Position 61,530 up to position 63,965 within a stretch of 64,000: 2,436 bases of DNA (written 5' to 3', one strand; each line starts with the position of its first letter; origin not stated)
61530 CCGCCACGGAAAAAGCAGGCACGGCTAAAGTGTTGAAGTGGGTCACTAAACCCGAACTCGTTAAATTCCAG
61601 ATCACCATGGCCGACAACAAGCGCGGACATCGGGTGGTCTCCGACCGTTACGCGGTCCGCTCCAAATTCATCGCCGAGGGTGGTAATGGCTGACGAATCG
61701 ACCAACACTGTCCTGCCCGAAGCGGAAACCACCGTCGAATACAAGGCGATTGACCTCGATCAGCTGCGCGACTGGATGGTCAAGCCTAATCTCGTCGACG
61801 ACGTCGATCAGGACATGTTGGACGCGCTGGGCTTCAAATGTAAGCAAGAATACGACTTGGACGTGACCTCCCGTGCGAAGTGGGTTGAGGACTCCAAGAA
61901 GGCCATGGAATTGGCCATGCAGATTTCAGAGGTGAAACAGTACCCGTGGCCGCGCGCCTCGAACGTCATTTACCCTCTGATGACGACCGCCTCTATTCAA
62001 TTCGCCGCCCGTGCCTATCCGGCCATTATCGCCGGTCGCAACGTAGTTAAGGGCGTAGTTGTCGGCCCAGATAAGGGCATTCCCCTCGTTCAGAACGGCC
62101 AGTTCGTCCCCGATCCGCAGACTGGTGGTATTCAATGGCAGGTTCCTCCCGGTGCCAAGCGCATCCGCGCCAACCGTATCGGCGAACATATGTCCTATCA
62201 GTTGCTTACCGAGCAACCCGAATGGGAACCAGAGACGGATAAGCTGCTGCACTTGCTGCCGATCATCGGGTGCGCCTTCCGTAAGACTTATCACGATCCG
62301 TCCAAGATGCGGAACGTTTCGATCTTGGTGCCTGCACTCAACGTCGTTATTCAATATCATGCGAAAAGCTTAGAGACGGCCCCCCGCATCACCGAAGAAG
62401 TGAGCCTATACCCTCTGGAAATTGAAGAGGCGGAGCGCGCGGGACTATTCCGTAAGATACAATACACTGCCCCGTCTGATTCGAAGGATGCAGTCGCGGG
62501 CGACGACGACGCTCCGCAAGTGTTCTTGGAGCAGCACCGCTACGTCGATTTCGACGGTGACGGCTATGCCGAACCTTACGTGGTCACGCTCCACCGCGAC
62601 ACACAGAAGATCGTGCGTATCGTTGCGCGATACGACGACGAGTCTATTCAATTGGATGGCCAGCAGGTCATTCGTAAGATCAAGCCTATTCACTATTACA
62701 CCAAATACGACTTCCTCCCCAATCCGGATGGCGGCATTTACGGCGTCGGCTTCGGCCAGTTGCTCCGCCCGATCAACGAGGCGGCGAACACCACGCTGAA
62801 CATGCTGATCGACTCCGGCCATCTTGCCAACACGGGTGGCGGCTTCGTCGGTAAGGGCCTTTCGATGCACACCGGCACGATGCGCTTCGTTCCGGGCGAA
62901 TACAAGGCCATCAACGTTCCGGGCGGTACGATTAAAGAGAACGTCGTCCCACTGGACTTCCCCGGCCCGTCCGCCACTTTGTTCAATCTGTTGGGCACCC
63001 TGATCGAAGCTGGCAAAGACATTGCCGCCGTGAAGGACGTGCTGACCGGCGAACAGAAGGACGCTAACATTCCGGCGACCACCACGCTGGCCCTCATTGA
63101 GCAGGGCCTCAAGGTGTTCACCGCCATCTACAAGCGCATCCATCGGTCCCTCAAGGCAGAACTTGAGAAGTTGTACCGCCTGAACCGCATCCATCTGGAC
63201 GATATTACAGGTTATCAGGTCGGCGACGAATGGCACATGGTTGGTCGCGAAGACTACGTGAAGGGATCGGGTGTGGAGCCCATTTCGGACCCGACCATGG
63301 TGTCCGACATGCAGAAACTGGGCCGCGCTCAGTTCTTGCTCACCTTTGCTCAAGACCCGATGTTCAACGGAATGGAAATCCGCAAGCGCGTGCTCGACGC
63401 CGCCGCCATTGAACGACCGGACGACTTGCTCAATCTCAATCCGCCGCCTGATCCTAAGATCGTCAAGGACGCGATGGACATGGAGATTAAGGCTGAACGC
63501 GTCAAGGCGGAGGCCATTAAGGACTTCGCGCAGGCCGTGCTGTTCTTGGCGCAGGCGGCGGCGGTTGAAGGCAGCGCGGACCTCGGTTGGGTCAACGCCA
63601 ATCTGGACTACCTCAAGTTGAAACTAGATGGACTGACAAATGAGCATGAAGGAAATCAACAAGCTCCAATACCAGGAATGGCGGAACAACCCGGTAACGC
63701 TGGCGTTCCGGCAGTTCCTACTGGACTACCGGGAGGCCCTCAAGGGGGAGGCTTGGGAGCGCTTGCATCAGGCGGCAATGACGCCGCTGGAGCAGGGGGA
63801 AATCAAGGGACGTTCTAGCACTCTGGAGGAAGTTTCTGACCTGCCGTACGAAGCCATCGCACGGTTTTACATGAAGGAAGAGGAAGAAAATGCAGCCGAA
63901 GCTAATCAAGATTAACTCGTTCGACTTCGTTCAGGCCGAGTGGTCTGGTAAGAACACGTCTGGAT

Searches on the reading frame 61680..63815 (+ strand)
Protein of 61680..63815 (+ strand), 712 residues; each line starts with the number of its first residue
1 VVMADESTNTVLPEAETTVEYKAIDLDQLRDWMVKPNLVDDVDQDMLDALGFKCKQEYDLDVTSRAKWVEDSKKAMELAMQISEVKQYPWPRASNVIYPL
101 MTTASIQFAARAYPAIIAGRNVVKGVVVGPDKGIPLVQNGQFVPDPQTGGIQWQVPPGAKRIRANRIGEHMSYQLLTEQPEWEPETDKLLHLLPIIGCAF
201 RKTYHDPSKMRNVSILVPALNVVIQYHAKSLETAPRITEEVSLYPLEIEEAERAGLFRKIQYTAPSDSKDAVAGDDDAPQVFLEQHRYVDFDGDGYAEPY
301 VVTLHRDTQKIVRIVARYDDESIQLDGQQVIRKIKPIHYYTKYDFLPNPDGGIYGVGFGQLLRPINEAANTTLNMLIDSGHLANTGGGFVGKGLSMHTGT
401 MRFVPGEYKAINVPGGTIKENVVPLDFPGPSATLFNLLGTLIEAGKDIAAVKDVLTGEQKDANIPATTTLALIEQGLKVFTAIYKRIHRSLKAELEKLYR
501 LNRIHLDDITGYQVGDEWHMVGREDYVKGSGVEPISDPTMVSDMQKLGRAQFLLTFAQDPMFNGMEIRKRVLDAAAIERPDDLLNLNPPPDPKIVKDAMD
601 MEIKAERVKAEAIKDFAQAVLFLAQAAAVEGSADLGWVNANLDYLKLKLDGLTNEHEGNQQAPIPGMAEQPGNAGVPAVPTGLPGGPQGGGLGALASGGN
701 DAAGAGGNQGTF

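Call 54: search_dna_similar(query=window:61680-63815:+, collection=phages, mode=protein, max_rows=15)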
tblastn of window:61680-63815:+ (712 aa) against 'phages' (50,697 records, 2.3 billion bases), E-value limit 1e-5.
Records with a match: 18; places in all: 18; records where one place covers at least 80% of the query: 1.
Best place of each record, by identity: <60% 18.
By first word of the organism name: Caudoviricetes 4; Caulobacter 4; Pelagibacter 2; Roseobacter 2; Planktothrix 2; Alcaligenes 1; phage 1; Phage 1; Synechococcus 1.
By host as written in the record: - 5; Caulobacter vibrioides CB15 3; Candidatus Pelagibacter sp. HTCC1062 2; Roseobacter sp. FZCC0083 2; Alcaligenes faecalis 10106 1; unknown 1; Gammaproteobacteria 1; Caulobacter vibrioides 1; and 2 more.
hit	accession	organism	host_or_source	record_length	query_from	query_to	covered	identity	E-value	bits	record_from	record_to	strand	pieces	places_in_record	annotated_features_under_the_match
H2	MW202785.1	Caudoviricetes sp.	Manatee Spring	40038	37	578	76%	42.9%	5e-124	413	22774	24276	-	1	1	head to tail connecting protein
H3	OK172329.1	Alcaligenes phage vB_Af_QDWS535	Alcaligenes faecalis 10106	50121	27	577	77%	39.7%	1e-126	421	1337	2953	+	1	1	hypothetical protein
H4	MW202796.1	Caudoviricetes sp.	Manatee Spring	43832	37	557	73%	37.5%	7e-110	372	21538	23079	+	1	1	head to tail connecting protein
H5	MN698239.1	Pelagibacter phage HTVC023P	Candidatus Pelagibacter sp. HTCC1062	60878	3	574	80%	27.5%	3e-57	217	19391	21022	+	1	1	hypothetical protein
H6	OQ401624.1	Roseobacter phage CRP-902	Roseobacter sp. FZCC0083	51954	11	577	80%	27.7%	6e-52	201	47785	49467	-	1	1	head to tail connecting protein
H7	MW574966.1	phage 023Pt_psg01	unknown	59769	37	578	76%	28.0%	8e-61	228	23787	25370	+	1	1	head to tail connecting protein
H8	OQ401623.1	Roseobacter phage CRP-901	Roseobacter sp. FZCC0083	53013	12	577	79%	26.8%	1e-50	197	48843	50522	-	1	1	head to tail connecting protein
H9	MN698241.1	Pelagibacter phage HTVC027P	Candidatus Pelagibacter sp. HTCC1062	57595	37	565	74%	28.4%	3e-60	226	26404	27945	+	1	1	hypothetical protein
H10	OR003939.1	Phage DSL-LC04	Gammaproteobacteria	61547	37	574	76%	27.8%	6e-48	189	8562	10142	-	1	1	portal protein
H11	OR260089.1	Caulobacter phage GB2A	Caulobacter vibrioides CB15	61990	93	577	68%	26.3%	3e-37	156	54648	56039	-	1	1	hypothetical protein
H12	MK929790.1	Caulobacter phage RW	Caulobacter vibrioides CB15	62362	93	577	68%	26.3%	3e-37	156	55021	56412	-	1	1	hypothetical protein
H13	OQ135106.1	Caulobacter phage RLK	Caulobacter vibrioides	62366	93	577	68%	26.3%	3e-37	156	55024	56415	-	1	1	RLK_gp094c: hypothetical protein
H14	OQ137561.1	Caulobacter phage KcrB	Caulobacter vibrioides CB15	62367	93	577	68%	26.3%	3e-37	156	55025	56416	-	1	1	KcrB_gp094c: hypothetical protein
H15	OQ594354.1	Synechococcus phage MinM2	Synechococcus sp.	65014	37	498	65%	27.1%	2e-41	169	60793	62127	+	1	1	hypothetical protein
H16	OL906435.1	Planktothrix phage Pag-Yong1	Planktothrix agardhii FACHB-1261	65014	37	498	65%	27.1%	2e-41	169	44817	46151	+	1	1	portal protein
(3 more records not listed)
